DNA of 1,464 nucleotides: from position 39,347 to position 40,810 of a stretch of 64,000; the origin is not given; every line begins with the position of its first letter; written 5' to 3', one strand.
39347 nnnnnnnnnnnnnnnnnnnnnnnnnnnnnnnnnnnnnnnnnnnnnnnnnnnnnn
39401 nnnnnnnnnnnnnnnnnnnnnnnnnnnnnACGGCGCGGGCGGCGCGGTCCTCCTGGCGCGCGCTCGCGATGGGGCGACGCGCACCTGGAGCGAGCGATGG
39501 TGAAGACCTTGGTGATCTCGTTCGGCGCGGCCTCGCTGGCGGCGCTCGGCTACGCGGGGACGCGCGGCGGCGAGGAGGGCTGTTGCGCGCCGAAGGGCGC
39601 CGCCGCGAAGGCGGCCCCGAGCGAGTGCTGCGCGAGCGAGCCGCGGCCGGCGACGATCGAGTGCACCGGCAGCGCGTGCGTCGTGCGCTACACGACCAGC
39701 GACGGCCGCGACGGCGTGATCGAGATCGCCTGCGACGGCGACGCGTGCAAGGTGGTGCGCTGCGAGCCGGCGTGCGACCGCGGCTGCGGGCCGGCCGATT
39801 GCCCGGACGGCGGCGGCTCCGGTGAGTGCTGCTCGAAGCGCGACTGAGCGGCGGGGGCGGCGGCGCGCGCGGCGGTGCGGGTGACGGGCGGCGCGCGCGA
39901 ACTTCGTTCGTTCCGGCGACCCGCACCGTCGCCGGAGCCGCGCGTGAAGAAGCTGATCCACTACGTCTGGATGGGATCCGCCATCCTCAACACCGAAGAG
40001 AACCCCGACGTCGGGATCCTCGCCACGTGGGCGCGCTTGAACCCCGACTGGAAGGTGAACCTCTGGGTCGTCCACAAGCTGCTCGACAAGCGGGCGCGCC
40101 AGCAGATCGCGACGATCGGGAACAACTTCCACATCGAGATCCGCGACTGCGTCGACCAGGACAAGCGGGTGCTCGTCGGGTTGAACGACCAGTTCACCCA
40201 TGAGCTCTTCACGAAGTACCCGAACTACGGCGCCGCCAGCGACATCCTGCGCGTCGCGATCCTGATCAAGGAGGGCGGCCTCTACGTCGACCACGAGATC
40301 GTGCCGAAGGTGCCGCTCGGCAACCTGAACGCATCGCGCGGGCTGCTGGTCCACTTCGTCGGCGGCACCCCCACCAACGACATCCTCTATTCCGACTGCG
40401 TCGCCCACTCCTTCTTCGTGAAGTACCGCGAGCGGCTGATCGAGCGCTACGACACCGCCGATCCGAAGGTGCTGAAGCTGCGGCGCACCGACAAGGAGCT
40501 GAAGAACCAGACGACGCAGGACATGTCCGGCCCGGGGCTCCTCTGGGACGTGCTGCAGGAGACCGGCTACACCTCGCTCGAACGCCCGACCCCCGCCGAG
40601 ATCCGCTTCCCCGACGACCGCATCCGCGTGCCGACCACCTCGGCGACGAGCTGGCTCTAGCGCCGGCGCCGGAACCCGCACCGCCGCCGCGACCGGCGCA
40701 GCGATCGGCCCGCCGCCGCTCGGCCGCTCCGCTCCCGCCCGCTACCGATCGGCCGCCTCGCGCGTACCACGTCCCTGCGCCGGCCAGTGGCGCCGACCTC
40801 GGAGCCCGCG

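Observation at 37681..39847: ECF sigma / zinc-finger anti-sigma / periplasmic Cys-tailed protein / 14-Cys secreted peptide module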

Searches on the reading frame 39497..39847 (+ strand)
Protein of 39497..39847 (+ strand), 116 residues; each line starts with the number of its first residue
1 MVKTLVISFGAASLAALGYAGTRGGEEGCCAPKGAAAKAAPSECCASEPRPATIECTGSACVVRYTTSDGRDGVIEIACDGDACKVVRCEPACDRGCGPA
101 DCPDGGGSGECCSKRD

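Call 4: search_protein_families(library=pfam, proteins=[window:39497-39847:+], max_evalue=1)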
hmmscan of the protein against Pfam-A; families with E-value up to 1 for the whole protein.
window:39497-39847:+ (116 aa): 0 families

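Call 5: search_protein_families(library=ncbifam, proteins=[window:39497-39847:+], max_evalue=1)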
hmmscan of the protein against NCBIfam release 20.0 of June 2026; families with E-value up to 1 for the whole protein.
window:39497-39847:+ (116 aa): 0 families

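Call 6: find_homologous_proteins(query=window:39497-39844:+, max_evalue=0.01)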
Query window:39497-39844:+ (116 aa): 3 proteins with E <= 0.01 among 75 candidates.
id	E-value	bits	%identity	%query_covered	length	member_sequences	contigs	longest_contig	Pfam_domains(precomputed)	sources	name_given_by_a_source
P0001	4.4e-68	245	100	100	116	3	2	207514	-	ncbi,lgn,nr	ncbi:MAG: hypothetical protein JNL90_11850 [Planctomycetes bacterium]|nr:hypothetical protein [Planc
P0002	5.8e-40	154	73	84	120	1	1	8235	-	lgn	-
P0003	3.7e-19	87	55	80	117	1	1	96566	-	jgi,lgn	-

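Call 8: find_encoding_contigs(protein=P0003, flank=8000, max_places=4)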
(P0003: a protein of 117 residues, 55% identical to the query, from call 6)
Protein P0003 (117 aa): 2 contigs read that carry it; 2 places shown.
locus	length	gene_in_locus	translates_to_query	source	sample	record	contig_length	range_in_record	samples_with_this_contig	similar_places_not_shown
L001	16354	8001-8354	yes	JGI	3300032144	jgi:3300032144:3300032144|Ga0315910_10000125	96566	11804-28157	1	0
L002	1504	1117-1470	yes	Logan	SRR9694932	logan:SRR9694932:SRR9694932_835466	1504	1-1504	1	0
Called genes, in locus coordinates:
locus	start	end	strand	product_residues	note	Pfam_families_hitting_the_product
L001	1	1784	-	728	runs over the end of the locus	-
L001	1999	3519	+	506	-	PF00884:Sulfatase, PF01663:Phosphodiest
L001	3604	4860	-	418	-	PF01436:NHL (faint), PF08450:SGL (faint), PF24684:Vgb_lyase (weak)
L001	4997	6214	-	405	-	PF00144:Beta-lactamase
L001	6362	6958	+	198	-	PF07638:Sigma70_ECF, PF04542:Sigma70_r2, PF08281:Sigma70_r4_2, PF04545:Sigma70_r4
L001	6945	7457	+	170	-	-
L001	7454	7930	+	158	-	PF13801:Metal_resist (weak)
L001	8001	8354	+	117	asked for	-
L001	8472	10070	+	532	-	PF00884:Sulfatase, PF01663:Phosphodiest (faint), PF16347:SGSH_C (weak)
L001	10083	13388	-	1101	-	PF00775:Dioxygenase_C (faint), PF02369:Big_1 (faint), PF15976:CooC_C (faint), PF25020:TTR_TEN1-4 (faint), PF13715:CarbopepD_reg_2 (faint), PF09430:EMC7_beta-sandw (faint), PF13620:CarboxypepD_reg (weak)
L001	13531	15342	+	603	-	PF00999:Na_H_Exchanger, PF02254:TrkA_N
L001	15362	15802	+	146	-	PF08818:DUF1801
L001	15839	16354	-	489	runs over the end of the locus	PF02321:OEP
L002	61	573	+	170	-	-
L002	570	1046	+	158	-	PF13801:Metal_resist (weak)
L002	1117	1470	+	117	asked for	-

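Call 9: find_encoding_contigs(protein=P0002, flank=8000, max_places=4)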
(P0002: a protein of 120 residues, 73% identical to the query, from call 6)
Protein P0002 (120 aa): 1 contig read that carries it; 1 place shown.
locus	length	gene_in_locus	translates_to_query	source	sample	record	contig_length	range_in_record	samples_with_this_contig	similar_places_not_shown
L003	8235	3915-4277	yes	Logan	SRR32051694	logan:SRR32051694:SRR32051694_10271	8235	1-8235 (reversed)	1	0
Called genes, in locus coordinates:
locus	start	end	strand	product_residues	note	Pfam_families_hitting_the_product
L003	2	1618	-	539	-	?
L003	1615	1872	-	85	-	PF02810:SEC-C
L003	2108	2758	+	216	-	PF07638:Sigma70_ECF (weak), PF04542:Sigma70_r2, PF08281:Sigma70_r4_2, PF04545:Sigma70_r4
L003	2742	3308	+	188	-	-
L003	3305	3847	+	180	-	-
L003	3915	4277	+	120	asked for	-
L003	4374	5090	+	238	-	PF04488:Gly_transf_sug, PF12919:TcdA_TcdB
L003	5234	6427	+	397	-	PF00144:Beta-lactamase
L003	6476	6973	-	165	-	PF05157:MshEN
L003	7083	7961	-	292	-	PF01965:DJ-1_PfpI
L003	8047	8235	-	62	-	?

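Call 20: search_solved_structures(query=A1, max_evalue=10, show_alignments=2)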
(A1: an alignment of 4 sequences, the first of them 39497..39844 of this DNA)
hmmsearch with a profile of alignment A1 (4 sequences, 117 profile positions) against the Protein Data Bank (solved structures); distinct sequences matched with E-value up to 10: 0.

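Call 32: predict_structure(alignment_id=A4)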
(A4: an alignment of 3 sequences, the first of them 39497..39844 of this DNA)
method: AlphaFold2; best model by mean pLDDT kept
length: 116 residues; sequences in the alignment: 3
mean_pLDDT: 49.4   pTM: 0.40
mean pLDDT of the five models: 49.4, 47.9, 47.8, 47.5, 46.6
residues with pLDDT >= 90: 0; 70-90: 27; 50-70: 16; < 50: 73
segments of 3 or more residues with pLDDT < 50: 1-50, 94-116
pLDDT, mean of each block of 10 residues (from residue 1): 32 37 37 38 38 70 71 74 69 47 39 35
secondary structure, 60 per line:
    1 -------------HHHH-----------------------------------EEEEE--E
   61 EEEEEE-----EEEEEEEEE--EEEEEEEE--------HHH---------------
elements in order: H14-17 E53-57 E60-66 E72-80 E83-90

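Call 34: search_protein_representatives(alignment_id=A4)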
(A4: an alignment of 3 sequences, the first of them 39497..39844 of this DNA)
Query: 3 sequences, 117 profile positions. Proteins with E-value up to 0.001 (for the whole library): 8; up to 1e-10: 4; up to 1e-30: 1. The best 8 are listed.
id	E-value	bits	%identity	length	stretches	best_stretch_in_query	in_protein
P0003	4.2e-50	185.2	-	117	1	1-117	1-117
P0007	4.2e-17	78.8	-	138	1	1-110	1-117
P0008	7.7e-16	74.7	-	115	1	10-105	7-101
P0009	1.1e-11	61.4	-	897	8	61-100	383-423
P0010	2.3e-08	50.7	-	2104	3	67-107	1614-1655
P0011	2.1e-07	47.6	-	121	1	36-109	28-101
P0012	1.6e-04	38.3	-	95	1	7-100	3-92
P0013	7.7e-04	36.0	-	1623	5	69-103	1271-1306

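Call 37: find_encoding_contigs(protein=P0007, flank=6000, max_places=3)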
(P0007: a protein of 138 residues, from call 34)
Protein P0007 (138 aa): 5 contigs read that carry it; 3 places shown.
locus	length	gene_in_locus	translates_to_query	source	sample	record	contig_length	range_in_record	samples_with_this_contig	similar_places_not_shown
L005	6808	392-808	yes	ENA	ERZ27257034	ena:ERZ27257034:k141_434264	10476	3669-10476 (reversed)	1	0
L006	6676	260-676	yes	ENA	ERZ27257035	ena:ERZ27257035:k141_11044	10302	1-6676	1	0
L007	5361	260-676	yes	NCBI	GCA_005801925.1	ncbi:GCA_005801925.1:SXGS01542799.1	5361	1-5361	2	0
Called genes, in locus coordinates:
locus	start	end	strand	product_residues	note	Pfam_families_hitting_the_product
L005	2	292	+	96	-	?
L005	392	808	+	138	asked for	-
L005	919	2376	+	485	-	PF00578:AhpC-TSA, PF08534:Redoxin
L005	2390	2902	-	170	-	-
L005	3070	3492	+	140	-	-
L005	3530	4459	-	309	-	-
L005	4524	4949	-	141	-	-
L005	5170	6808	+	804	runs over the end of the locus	PF26182:Ig_NUP210_5th (faint), PF02368:Big_2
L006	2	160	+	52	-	?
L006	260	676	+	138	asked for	-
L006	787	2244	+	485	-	PF00578:AhpC-TSA, PF08534:Redoxin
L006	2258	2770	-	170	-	-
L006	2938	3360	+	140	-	-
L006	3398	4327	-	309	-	-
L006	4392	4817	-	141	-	-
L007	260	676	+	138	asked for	-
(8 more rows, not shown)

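Call 38: find_encoding_contigs(protein=P0008, flank=6000, max_places=3)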
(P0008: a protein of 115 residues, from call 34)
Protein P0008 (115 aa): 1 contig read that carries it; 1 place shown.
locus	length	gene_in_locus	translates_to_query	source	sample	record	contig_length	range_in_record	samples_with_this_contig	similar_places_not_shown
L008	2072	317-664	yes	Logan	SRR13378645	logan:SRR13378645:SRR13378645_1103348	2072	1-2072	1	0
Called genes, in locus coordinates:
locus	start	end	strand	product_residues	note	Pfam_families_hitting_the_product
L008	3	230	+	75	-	?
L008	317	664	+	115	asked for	-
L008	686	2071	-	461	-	?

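Call 41: search_protein_families(library=pfam, proteins=[P0009, P0010, P0013, P0007, P0008, P0011, P0012], max_evalue=0.1)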
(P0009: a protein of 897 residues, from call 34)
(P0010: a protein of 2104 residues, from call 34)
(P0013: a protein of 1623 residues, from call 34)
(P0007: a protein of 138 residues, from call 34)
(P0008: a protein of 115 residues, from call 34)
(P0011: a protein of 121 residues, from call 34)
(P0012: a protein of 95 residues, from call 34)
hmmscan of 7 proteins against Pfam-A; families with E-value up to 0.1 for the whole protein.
P0009 (897 aa): 7 families
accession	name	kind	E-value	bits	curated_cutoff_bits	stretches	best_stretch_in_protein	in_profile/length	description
PF25456.1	Ig_PVRIG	-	3.8e-16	59.8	31.5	0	392-431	40-79/115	Transmembrane protein PVRIG, immunoglobulin-like domain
PF20213.3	DUF6573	-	1.9e-07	31.6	27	0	58-74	119-135/138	Family of unknown function (DUF6573)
PF17801.7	Melibiase_C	-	3.1e-07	30.8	22.9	0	57-72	6-21/71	Alpha galactosidase C-terminal beta sandwich domain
PF21671.2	CPL1-like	-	3e-05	24.5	27.4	0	408-423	39-54/60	Protein CPL1-like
PF07080.17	DUF1348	-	3.2e-05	24.3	22.1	0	410-453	10-53/130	Protein of unknown function (DUF1348)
PF15220.11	HILPDA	-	7.2e-05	23.3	27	0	41-62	32-53/63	Hypoxia-inducible lipid droplet-associated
PF16225.10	DUF4884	-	0.064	13.5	30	0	10-21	16-27/49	Domain of unknown function (DUF4884)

P0010 (2104 aa): 11 families
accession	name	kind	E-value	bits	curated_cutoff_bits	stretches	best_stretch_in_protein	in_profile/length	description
PF12796.13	Ank_2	-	1.1e-214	696.2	27.3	22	1398-1488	2-90/90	Ankyrin repeats (3 copies)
PF00023.36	Ank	-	1.4e-118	380.3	21.1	2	1847-1879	1-33/33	Ankyrin repeat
PF13637.12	Ank_4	-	7.1e-102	331.4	22.7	14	1269-1316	3-50/50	Ankyrin repeats (many copies)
PF13606.12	Ank_3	-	6.6e-90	283.2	22.3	2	2010-2037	2-28/30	Ankyrin repeat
PF13857.12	Ank_5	-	7.2e-89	291.1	27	17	1282-1330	1-51/56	Ankyrin repeats (many copies)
PF23745.1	ANK_LRRK2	-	5.7e-28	97.8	27.5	0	1091-1151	22-80/130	LRRK2 ANK repeat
PF24521.3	Ank_KRIT1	-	6.1e-22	78.4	80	0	1808-1868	10-66/149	KRIT1 ankyrin-repeats domain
PF20720.3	nSTAND3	-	5.4e-18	65.6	27.2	1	243-419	1-154/155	Novel STAND NTPase 3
PF02974.19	Inh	-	8.3e-07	29.4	25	0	1415-1441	58-84/97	Protease inhibitor Inh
PF25199.1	nSTAND_NTPase5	-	0.015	15.5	34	1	252-318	32-105/145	Novel STAND NTPase 5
PF01656.29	CbiA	-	0.028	14.8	25.4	1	263-298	3-37/125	CobQ/CobB/MinD/ParA nucleotide binding domain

P0013 (1623 aa): 14 families
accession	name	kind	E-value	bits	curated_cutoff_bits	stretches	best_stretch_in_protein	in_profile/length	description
PF12796.13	Ank_2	-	1.4e-152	497.1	27.3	15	1318-1403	7-90/90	Ankyrin repeats (3 copies)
PF00023.36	Ank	-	8.3e-104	333.9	21.1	12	1372-1404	1-33/33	Ankyrin repeat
PF13637.12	Ank_4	-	3.7e-94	306.9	22.7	13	1383-1423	7-47/50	Ankyrin repeats (many copies)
PF13857.12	Ank_5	-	1.1e-78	258.7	27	15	1363-1406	6-49/56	Ankyrin repeats (many copies)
PF13606.12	Ank_3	-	1.1e-76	242.8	22.3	5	1372-1401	1-30/30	Ankyrin repeat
PF23745.1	ANK_LRRK2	-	4.5e-24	85.2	27.5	0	1377-1427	35-85/130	LRRK2 ANK repeat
PF20720.3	nSTAND3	-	1.1e-23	84.1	27.2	1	200-382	1-152/155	Novel STAND NTPase 3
PF24521.3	Ank_KRIT1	-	2e-12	47.5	80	0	1340-1396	46-108/149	KRIT1 ankyrin-repeats domain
PF03158.18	DUF249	-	1.3e-09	38.5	27.4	0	735-776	54-95/192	Multigene family 530 protein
PF25020.1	TTR_TEN1-4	-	0.004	17.5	27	0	1186-1207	37-58/86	Teneurin TTR-like domain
PF25199.1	nSTAND_NTPase5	-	0.012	15.9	34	1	192-267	20-97/145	Novel STAND NTPase 5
PF23757.1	TPR_HPS5_insect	-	0.053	13.8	27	0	859-913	108-162/184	Insect HPS5 TPR domain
PF01695.23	IstB_IS21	-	0.083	12.8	24.1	0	217-251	93-127/238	IstB-like ATP binding protein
PF01656.29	CbiA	-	0.09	13.2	25.4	0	220-252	3-36/125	CobQ/CobB/MinD/ParA nucleotide binding domain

P0007 (138 aa): 0 families

P0008 (115 aa): 0 families

P0011 (121 aa): 0 families

P0012 (95 aa): 0 families

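Call 42: find_encoding_contigs(protein=P0011, flank=6000, max_places=3)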
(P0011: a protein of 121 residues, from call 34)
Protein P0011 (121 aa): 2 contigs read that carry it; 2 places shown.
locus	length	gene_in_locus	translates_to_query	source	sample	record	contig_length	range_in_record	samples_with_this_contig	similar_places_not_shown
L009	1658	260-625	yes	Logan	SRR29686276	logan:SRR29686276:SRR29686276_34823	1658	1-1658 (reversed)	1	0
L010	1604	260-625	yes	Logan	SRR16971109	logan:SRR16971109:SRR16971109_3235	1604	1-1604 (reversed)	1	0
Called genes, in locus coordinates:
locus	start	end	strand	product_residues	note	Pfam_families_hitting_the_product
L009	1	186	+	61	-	?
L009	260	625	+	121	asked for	-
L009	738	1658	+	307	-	?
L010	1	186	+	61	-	?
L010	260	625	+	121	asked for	-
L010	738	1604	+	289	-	?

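Call 43: find_encoding_contigs(protein=P0012, flank=6000, max_places=3)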
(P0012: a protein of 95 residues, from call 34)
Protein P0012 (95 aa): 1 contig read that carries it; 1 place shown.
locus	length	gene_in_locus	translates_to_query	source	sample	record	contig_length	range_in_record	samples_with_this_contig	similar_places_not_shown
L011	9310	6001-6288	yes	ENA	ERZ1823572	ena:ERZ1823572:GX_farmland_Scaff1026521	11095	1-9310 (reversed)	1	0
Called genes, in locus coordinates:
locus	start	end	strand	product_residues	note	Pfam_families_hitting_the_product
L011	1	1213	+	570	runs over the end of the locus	PF17391:Urocanase_N, PF01175:Urocanase, PF17392:Urocanase_C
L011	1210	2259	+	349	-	PF00657:Lipase_GDSL (faint), PF13472:Lipase_GDSL_2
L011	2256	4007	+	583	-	PF00884:Sulfatase, PF01663:Phosphodiest, PF07719:TPR_2 (faint), PF13181:TPR_8 (faint), PF00515:TPR_1 (faint), PF12895:ANAPC3 (weak), PF13432:TPR_16, PF14559:TPR_19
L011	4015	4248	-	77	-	PF09413:DUF2007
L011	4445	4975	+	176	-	PF04542:Sigma70_r2, PF07638:Sigma70_ECF (weak), PF08281:Sigma70_r4_2, PF04545:Sigma70_r4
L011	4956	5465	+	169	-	PF13490:zf-HC2 (weak)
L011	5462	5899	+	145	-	PF13801:Metal_resist (weak)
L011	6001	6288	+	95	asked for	-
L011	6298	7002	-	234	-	PF01174:SNO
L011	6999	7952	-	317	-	PF01680:SOR_SNZ, PF05690:ThiG (weak)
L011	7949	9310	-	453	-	?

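Call 57: find_related_loci(query=A1, collection=genome_contigs, flank=8000)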
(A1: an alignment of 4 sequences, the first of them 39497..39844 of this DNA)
Query A1 (116 aa) in genome_contigs; peptide patterns used: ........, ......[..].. (x = any residue, [..] = any of these).
204 stretches matched a pattern, but none encodes a relative of the query by tblastn (E <= 1e-3).

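Call 76: find_related_loci(query=A10, collection=metagenome_contigs, flank=7000)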
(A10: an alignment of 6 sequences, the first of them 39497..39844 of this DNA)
Query A10 (116 aa) in metagenome_contigs; peptide patterns used: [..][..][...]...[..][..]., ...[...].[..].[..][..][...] (x = any residue, [..] = any of these).
127 stretches matched a pattern; 8 encode a relative of the query (tblastn E <= 1e-3); 8 distinct loci.
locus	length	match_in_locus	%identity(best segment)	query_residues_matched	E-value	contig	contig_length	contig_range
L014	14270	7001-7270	55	1-93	3e-25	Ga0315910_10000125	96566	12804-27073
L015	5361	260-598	47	1-112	1e-20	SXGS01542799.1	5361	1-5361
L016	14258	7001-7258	41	1-91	6e-14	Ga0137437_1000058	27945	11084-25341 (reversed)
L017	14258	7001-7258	41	1-91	2e-13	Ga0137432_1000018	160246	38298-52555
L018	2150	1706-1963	41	1-91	3e-13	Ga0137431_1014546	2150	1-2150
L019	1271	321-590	39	1-93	6e-12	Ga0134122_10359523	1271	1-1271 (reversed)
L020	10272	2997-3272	43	1-97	1e-11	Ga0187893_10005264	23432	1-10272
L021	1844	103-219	59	52-90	2e-10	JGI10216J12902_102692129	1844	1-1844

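Call 88: search_protein_families(library=ncbifam, proteins=[L005:919-2376:+], max_evalue=0.00001)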
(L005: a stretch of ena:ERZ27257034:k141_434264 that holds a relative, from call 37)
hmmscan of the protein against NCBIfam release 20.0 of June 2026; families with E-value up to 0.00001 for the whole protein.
L005:919-2376:+ (485 aa): 2 families
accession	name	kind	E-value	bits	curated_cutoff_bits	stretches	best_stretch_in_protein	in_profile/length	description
NF002854.0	PRK03147.1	subfamily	2.9e-07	30.6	170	1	345-458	58-158/176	thiol-disulfide oxidoreductase ResA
TIGR00385.1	dsbE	subfamily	4.9e-06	26.2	123.15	0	349-458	63-156/173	DsbE family thiol:disulfide interchange protein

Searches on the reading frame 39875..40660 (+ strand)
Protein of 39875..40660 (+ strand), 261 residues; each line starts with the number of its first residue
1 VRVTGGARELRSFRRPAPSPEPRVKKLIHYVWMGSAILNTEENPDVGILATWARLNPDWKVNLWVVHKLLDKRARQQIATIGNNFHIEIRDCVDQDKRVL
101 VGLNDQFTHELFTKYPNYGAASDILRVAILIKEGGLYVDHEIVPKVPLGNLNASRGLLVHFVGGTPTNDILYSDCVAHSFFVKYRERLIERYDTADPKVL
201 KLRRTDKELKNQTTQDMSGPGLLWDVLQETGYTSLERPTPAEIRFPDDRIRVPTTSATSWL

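Call 80: search_protein_families(library=pfam, proteins=[window:39875-40660:+], max_evalue=0.0001)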
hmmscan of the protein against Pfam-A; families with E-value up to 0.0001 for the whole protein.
window:39875-40660:+ (261 aa): 2 families
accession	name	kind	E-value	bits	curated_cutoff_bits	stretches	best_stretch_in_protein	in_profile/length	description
PF12919.13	TcdA_TcdB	-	1.8e-12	47.7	23.6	1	70-145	123-197/382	TcdA/TcdB catalytic glycosyltransferase domain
PF04488.21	Gly_transf_sug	-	5.3e-09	37.1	23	1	48-153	7-88/93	Glycosyltransferase sugar-binding region containing DXD motif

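Call 88: search_protein_families(library=ncbifam, proteins=[window:39875-40660:+], max_evalue=0.00001)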
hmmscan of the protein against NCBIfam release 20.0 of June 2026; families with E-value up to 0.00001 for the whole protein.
window:39875-40660:+ (261 aa): 0 families
